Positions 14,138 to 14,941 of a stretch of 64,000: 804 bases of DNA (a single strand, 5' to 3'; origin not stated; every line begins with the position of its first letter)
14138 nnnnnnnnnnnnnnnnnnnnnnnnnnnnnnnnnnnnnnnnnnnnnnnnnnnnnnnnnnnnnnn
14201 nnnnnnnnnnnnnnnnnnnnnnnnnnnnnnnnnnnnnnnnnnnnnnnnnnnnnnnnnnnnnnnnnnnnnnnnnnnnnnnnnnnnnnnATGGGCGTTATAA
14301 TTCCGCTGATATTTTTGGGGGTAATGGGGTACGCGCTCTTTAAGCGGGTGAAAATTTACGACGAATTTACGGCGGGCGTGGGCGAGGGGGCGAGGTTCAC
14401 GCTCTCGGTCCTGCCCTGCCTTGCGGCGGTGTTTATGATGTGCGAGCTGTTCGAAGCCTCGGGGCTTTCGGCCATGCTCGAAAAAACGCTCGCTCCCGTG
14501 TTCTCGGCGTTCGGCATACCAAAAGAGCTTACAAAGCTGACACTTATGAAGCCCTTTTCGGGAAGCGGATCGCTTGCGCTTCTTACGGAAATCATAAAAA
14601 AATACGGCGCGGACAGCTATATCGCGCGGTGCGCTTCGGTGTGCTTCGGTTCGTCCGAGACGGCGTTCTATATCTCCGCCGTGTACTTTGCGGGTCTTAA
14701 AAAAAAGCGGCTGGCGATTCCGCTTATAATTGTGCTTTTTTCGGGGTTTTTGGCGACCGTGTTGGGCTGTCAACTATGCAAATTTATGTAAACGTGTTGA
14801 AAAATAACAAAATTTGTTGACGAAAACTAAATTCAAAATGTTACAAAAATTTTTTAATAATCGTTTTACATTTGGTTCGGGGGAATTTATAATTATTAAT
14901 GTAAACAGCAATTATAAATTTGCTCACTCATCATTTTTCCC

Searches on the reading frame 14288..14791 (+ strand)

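Call 17: search_protein_families(library=pfam, proteins=[window:14288-14791:+])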
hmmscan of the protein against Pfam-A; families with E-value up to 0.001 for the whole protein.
window:14288-14791:+ (167 aa): 1 family
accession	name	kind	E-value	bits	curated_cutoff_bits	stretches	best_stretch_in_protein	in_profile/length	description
PF07670.19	Gate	-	3e-10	40.9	29.6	1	39-135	2-99/104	Nucleoside recognition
